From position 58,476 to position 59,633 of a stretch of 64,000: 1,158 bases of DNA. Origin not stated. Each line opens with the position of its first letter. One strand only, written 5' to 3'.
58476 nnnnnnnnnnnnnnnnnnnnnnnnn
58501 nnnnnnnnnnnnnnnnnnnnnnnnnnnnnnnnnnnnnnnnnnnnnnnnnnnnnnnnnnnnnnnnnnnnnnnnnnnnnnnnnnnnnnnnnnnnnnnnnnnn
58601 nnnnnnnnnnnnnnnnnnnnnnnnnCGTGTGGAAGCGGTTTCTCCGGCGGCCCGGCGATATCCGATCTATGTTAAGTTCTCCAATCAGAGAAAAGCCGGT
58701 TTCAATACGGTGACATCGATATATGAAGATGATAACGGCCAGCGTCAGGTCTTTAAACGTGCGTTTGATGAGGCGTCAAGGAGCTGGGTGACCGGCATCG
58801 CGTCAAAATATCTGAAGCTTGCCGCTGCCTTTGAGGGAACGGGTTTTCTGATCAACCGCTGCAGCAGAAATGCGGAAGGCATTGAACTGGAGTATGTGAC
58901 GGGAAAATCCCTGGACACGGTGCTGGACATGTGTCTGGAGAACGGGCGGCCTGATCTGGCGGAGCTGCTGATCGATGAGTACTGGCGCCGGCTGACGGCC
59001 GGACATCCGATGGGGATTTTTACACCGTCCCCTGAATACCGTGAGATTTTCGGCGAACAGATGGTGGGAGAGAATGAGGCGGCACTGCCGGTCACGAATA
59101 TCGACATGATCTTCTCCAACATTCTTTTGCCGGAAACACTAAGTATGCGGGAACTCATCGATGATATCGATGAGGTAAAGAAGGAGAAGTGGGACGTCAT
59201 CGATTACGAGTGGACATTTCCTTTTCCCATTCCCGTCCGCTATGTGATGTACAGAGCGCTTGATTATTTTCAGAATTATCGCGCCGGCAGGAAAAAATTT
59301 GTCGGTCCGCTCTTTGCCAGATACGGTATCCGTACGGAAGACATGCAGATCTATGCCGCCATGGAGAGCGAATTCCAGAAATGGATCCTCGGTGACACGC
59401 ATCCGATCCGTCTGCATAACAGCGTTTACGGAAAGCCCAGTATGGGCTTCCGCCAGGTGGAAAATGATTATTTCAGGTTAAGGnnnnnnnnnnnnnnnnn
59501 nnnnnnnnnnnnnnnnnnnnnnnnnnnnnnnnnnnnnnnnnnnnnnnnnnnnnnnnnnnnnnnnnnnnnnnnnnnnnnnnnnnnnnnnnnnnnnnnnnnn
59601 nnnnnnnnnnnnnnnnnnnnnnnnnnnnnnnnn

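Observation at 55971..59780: WbdD-like chain terminator and molecular ruler in a Firmicute rhamnan ABC-export locus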

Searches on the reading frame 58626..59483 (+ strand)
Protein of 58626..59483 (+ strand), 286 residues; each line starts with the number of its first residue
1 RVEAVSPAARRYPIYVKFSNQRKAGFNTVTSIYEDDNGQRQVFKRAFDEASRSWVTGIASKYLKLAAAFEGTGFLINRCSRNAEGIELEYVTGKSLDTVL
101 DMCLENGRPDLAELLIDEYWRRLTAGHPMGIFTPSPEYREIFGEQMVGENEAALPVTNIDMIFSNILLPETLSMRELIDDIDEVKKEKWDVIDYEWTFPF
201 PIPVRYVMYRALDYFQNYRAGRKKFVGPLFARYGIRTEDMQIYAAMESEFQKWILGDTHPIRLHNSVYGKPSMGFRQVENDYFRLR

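Call 12: search_solved_structures(query=A2, max_evalue=10, show_alignments=3)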
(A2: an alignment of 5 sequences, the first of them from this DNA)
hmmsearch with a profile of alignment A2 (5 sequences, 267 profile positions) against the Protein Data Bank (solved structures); distinct sequences matched with E-value up to 10: 1.
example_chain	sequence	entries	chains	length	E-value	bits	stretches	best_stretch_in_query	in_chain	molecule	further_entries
9k9w_a9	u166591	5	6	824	0.14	14.4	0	102-138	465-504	Glr1262 protein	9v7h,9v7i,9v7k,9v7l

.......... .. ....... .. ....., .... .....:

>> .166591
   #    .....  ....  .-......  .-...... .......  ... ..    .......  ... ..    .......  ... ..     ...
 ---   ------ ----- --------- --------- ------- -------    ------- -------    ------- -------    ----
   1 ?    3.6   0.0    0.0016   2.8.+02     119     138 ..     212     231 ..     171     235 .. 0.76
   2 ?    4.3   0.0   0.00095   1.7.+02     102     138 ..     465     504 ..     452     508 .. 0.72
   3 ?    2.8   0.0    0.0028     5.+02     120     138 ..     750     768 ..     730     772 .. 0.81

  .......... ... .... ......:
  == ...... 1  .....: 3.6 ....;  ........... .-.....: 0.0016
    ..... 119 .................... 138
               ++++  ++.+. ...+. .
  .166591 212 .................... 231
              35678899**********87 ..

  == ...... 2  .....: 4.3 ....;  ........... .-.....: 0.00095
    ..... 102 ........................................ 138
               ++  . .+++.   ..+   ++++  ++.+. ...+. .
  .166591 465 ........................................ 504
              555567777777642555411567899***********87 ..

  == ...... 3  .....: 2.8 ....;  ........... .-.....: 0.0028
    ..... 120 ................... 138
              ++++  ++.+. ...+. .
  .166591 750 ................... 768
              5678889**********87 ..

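Call 14: find_homologous_proteins(query=A2, max_evalue=0.001)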
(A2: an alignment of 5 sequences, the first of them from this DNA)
Query A2 (5 sequences) (268 aa, profile of the alignment): 199 proteins with E <= 0.001 among 5145 candidates; the best 120 are listed.
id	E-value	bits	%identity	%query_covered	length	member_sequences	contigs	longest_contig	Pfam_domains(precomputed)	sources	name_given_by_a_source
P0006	1.8e-52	196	37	97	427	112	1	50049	-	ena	-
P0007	2.3e-52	196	34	93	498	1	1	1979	-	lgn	-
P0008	9.4e-50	187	34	93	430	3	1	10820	-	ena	-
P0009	5.5e-49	185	34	94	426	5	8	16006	-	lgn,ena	-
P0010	1.7e-48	183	33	94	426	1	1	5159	-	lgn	-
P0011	3.9e-48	182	32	93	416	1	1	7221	-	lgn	-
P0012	7.8e-48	181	34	99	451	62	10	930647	-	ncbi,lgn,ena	-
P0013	1.2e-47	180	34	97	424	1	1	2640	-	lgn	-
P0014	1.2e-47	180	34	93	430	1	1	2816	-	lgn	-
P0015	1.3e-47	180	34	93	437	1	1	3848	-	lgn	-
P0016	6.9e-47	178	33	93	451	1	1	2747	-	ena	-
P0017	7.6e-47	178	34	93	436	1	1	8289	-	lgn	-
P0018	1.8e-46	176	32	93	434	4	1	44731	-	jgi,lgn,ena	-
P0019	2.2e-46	176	33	95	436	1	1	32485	-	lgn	-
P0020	7.9e-46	174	32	93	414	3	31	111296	-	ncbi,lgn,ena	-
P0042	9.0e-44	168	34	99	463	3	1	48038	-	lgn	-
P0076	2.1e-40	157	30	97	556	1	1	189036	-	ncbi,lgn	-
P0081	1.6e-39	154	27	96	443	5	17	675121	-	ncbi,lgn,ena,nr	ncbi:MAG: hypothetical protein J6K53_12065 [Roseburia sp.]|nr:hypothetical protein [Roseburia sp.]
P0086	2.2e-39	153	30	92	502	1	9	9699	-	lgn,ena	-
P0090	1.0e-38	151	35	93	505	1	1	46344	-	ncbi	-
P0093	1.6e-38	150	33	92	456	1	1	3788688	-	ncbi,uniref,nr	ncbi:hypothetical protein [Romboutsia lituseburensis]|uniref:hypothetical protein n=1 Tax=Romboutsia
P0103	1.4e-37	147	31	90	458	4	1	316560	-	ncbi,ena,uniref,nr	ncbi:hypothetical protein [uncultured Enterococcus sp.]|uniref:hypothetical protein n=1 Tax=uncultur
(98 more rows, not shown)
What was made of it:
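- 58656..59453 (+): Protein-kinase-like (APH/Rio-type) domain, residues 415-680. 199 homologues found (call 14).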

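Call 18: search_protein_families(library=pfam, proteins=[P0006, P0012, P0020, P0081, P0093, P0076, P0042, P0103, P0090, P0086], max_evalue=0.01)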
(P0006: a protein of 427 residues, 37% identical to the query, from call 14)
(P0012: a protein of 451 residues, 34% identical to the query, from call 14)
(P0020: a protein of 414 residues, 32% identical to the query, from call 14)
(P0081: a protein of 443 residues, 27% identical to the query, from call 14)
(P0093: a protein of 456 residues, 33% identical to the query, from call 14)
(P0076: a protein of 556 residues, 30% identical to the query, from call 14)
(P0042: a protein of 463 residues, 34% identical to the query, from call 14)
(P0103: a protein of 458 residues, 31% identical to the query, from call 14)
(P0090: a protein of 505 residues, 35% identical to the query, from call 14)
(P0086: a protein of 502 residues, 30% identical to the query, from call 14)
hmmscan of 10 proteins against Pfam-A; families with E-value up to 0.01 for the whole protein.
P0006 (427 aa): 0 families

P0012 (451 aa): 0 families

P0020 (414 aa): 0 families

P0081 (443 aa): 0 families

P0093 (456 aa): 0 families

P0076 (556 aa): 2 families
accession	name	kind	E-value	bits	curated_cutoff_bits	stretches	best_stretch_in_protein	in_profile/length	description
PF05401.17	NodS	-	0.00016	22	24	1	55-152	44-131/201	Nodulation protein S (NodS)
PF01135.25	PCMT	-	0.002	18.4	20.3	1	43-172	62-195/210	Protein-L-isoaspartate(D-aspartate) O-methyltransferase (PCMT)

P0042 (463 aa): 2 families
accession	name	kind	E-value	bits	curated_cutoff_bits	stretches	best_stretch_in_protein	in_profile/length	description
PF14943.11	MRP-S26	-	0.0054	17.1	27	0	217-275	96-154/168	Mitochondrial ribosome subunit S26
PF00870.23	P53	-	0.0091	16.3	27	0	178-242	29-90/193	P53 DNA-binding domain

P0103 (458 aa): 0 families

P0090 (505 aa): 2 families
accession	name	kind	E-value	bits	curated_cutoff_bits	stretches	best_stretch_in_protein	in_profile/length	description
PF23404.1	FAZ1_C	-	0.0019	18.7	27.6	0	454-477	2-25/35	FAZ1, C-terminal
PF10046.14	BLOC1_2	-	0.0058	17.4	33.4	1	421-482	26-86/96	Biogenesis of lysosome-related organelles complex-1 subunit 2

P0086 (502 aa): 3 families
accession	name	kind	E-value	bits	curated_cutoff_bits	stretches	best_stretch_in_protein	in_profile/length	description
PF15905.10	HMMR_N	-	0.0015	18.5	30.1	1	398-490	187-281/330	Hyaluronan mediated motility receptor N-terminal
PF25764.1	KIF21A_4th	-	0.0031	17.6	33.1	1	398-470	47-117/183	KIF21A-like domain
PF11365.13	SOGA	-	0.004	18.6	31.1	0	414-465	3-54/94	Protein SOGA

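Call 28: predict_structure(alignment_id=A4)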
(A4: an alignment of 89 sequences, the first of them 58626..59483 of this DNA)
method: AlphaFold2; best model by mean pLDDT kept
length: 286 residues; sequences in the alignment: 89
mean_pLDDT: 92.2   pTM: 0.88
mean pLDDT of the five models: 92.2, 91.8, 91.6, 91.5, 90.6
residues with pLDDT >= 90: 236; 70-90: 26; 50-70: 16; < 50: 8
segments of 3 or more residues with pLDDT < 50: 282-286
pLDDT, mean of each block of 10 residues (from residue 1): 61 96 97 97 98 97 98 98 96 97 96 98 97 97 93 97 97 87 95 97 98 95 96 97 98 94 78 64 45
secondary structure, 60 per line:
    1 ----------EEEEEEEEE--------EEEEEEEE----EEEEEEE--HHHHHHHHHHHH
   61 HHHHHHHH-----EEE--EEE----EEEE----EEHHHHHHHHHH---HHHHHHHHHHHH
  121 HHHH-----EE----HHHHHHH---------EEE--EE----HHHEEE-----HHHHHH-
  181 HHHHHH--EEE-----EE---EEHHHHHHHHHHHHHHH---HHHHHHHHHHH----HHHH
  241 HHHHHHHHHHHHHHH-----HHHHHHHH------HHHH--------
elements in order: E11-19 E28-35 E40-46 H49-68 E74-76 E79-81 E86-89 H96-105 H109-124 H136-142 E152-154 E166-168 H174-179 H181-186 E189-191 H204-218 H222-232 H237-255 H261-268 H275-278
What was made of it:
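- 58656..59453 (+): AlphaFold2 pLDDT 92 (call 28).
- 58755..58757 (+): Lys448, the candidate ATP-binding Lys on the third beta strand. Lies on strand E40-46 of the model (call 28).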

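Call 31: fold_search(model_id=the predicted structure, library=pdb)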
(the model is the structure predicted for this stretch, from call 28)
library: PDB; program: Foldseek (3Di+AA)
matches with E <= 10: 1719; with E <= 0.001: 82
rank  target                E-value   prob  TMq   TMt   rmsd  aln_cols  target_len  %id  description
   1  4feu_B                2.6e-05  1.00  0.45  0.48   8.5       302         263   14  Crystal structure of the aminoglycoside phosphotransferase APH(3')-Ia, with substrate kanamycin and small molecule inh (released 2012-06-20)
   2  9qos_B                3.3e-05  1.00  0.51  0.56   6.3       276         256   12  APH(3')-IIb with an inhibitor (released 2026-02-11)
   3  3lm0                  4.4e-05  1.00  0.33  0.34  14.6       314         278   13  Crystal Structure of human Serine/Threonine Kinase 17B (STK17B) (released 2010-03-16)
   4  5ih0                  5.2e-05  1.00  0.43  0.41   8.3       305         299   12  Macrolide 2'-phosphotransferase type II Y92M mutant - complex with GDP and erythromycin (released 2017-04-26)
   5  9qos_A                7.7e-05  1.00  0.51  0.56   6.6       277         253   12  APH(3')-IIb with an inhibitor (released 2026-02-11)
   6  7vbt_A                7.7e-05  1.00  0.34  0.33  10.3       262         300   12  Crystal structure of RIOK2 in complex with CQ211 (released 2022-07-06)
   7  5igy                  8.1e-05  1.00  0.41  0.40   7.7       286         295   13  Macrolide 2'-phosphotransferase type II - complex with GDP and erythromycin (released 2017-04-26)
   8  5igv                  1.0e-04  1.00  0.42  0.41   7.1       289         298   13  Macrolide 2'-phosphotransferase type II - complex with GDP and azithromycin (released 2017-04-26)
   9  9qoy_A                1.1e-04  1.00  0.49  0.53   6.9       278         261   13  Pseudomonas aeruginosa APH(3")-IIb - Wild Type (released 2026-04-08)
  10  7q7c                  1.1e-04  1.00  0.33  0.34   8.1       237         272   14  Room temperature structure of the human Serine/Threonine Kinase 17B (STK17B/DRAK2) in complex with ADP at atmospheric pr (released 2022-11-16)
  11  4otp                  1.2e-04  1.00  0.35  0.41  11.5       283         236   10  Crystal structure of the catalytic domain of the human RioK1 atypical protein kinase in complex with ADP/Mg2+ (released 2014-07-02)
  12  4feu_F                1.3e-04  1.00  0.47  0.53   6.5       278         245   13  Crystal structure of the aminoglycoside phosphotransferase APH(3')-Ia, with substrate kanamycin and small molecule inh (released 2012-06-20)
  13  5igw                  1.5e-04  1.00  0.38  0.37  11.2       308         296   12  Macrolide 2'-phosphotransferase type II - complex with GDP and clarithromycin (released 2017-04-26)
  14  7vbt_B                1.7e-04  1.00  0.31  0.31  10.5       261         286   13  Crystal structure of RIOK2 in complex with CQ211 (released 2022-07-06)
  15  1j7l_A                2.0e-04  1.00  0.48  0.51   8.8       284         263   11  Crystal Structure of 3',5"-Aminoglycoside Phosphotransferase Type IIIa ADP Complex (released 2001-08-08)
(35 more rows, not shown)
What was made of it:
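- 58656..59453 (+): Foldseek matches APH(3'), Mph(2'), Rio and Cph001 with probability 1.0 (call 31).
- On K. pneumoniae O7 ORF6-N type methyltransferase-kinase terminators: Foldseek matches the APH family (call 31).
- Closest known: APH. Same: Best structural matches of the kinase domain (probability 1.0, TM 0.4-0.57; call 31).
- Checked: A pLDDT-92 model matches APH(3'), macrolide 2'-phosphotransferases and Rio kinases (probability 1.0, TM about 0.5; calls 28, 31).
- The fold class (APH / choline-kinase-like) is dominated by small-molecule kinases (call 31).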

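Call 35: find_encoding_contigs(protein=P0012, flank=9000, max_places=1)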
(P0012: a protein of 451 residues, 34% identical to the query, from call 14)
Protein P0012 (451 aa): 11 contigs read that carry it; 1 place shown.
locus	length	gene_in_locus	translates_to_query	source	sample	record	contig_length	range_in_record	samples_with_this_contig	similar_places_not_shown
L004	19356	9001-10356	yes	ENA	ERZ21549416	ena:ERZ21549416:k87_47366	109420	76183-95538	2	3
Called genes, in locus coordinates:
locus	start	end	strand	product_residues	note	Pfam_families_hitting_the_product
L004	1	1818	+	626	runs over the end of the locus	PF00884:Sulfatase, PF08481:GBS_Bsp-like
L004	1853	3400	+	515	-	PF14264:Glucos_trans_II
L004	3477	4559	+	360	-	PF01073:3Beta_HSD, PF01370:Epimerase, PF02719:Polysacc_synt_2, PF04321:RmlD_sub_bind, PF07993:NAD_binding_4, PF16363:GDP_Man_Dehyd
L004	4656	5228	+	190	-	PF00908:dTDP_sugar_isom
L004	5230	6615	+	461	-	PF01061:ABC2_membrane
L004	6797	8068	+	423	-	PF13555:AAA_29 (faint), PF00005:ABC_tran, PF14524:Wzt_C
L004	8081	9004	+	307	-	PF00398:RrnaAD (weak), PF13489:Methyltransf_23, PF08241:Methyltransf_11, PF08242:Methyltransf_12, PF13649:Methyltransf_25, PF13847:Methyltransf_31 (weak)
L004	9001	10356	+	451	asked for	-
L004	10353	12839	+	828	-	PF13506:Glyco_transf_21 (faint), PF00535:Glycos_transf_2, PF10111:Glyco_tranf_2_2 (weak), PF13641:Glyco_tranf_2_3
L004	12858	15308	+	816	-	PF00535:Glycos_transf_2, PF10111:Glyco_tranf_2_2 (faint), PF00535:Glycos_transf_2, PF13641:Glyco_tranf_2_3, PF13632:Glyco_trans_2_3 (weak)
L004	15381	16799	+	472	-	PF09913:DUF2142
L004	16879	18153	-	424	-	PF00768:Peptidase_S11, PF13354:Beta-lactamase2 (weak)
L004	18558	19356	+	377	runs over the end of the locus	PF00155:Aminotran_1_2, PF01041:DegT_DnrJ_EryC1, PF00266:Aminotran_5 (weak)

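Call 36: find_encoding_contigs(protein=P0081, flank=9000, max_places=1)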
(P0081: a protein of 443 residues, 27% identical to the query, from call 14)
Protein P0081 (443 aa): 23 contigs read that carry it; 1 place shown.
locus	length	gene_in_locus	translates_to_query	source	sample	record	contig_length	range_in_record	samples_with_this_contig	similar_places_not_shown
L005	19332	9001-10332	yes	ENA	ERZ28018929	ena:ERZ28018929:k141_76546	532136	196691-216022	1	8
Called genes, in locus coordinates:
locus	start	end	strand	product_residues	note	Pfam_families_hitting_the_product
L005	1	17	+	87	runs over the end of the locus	PF00381:PTS-HPr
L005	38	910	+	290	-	PF01370:Epimerase, PF04321:RmlD_sub_bind, PF16363:GDP_Man_Dehyd, PF02719:Polysacc_synt_2 (weak), PF07993:NAD_binding_4 (weak)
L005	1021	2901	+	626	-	PF14264:Glucos_trans_II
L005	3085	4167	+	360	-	PF01073:3Beta_HSD, PF01370:Epimerase, PF02719:Polysacc_synt_2, PF04321:RmlD_sub_bind, PF07993:NAD_binding_4, PF08659:KR (weak), PF16363:GDP_Man_Dehyd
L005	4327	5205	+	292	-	PF00483:NTP_transferase, PF12804:NTP_transf_3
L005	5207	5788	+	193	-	PF00908:dTDP_sugar_isom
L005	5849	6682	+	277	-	PF01061:ABC2_membrane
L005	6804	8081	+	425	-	PF13175:AAA_15 (faint), PF00005:ABC_tran, PF14524:Wzt_C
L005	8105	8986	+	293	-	-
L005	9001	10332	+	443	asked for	-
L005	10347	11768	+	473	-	PF13727:CoA_binding_3, PF02397:Bac_transf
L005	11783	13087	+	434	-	-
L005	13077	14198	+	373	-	PF19554:DUF6077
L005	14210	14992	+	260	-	-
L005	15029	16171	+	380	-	-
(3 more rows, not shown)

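Call 37: find_encoding_contigs(protein=P0093, flank=9000, max_places=1)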
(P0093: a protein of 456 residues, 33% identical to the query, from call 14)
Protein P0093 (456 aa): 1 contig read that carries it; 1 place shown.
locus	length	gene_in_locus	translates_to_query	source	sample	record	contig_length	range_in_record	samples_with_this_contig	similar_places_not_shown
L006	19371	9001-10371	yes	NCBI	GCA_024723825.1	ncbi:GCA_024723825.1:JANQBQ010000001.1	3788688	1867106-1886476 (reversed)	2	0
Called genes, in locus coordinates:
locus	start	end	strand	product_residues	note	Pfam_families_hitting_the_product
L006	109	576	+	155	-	PF25058:ARM_TT21 (weak), PF14559:TPR_19 (faint)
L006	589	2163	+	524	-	PF04932:Wzy_C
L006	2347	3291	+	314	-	PF00535:Glycos_transf_2, PF10111:Glyco_tranf_2_2, PF13641:Glyco_tranf_2_3 (weak)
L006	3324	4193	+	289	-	PF00483:NTP_transferase, PF12804:NTP_transf_3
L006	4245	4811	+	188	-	PF00908:dTDP_sugar_isom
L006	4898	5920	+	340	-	PF01073:3Beta_HSD, PF01370:Epimerase, PF02719:Polysacc_synt_2, PF04321:RmlD_sub_bind, PF07993:NAD_binding_4, PF16363:GDP_Man_Dehyd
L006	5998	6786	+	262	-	PF01061:ABC2_membrane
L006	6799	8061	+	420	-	PF13555:AAA_29 (faint), PF00005:ABC_tran, PF14524:Wzt_C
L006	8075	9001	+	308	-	PF03848:TehB (weak), PF00398:RrnaAD, PF13489:Methyltransf_23, PF13649:Methyltransf_25 (weak), PF13847:Methyltransf_31 (weak), PF08241:Methyltransf_11 (weak), PF08242:Methyltransf_12 (weak)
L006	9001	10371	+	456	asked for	-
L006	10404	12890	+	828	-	PF00534:Glycos_transf_1 (weak), PF13692:Glyco_trans_1_4, PF14307:Glyco_tran_WbsX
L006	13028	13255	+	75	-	PF02350:Epimerase_2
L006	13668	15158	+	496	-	PF13231:PMT_2 (weak)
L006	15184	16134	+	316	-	PF00535:Glycos_transf_2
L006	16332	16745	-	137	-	PF04138:GtrA_DPMS_TM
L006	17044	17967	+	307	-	PF04018:VCA0040-like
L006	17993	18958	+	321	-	PF00535:Glycos_transf_2, PF10111:Glyco_tranf_2_2, PF13641:Glyco_tranf_2_3, PF13632:Glyco_trans_2_3 (weak)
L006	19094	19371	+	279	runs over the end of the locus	PF01370:Epimerase, PF02719:Polysacc_synt_2 (faint), PF04321:RmlD_sub_bind, PF16363:GDP_Man_Dehyd, PF07993:NAD_binding_4 (weak)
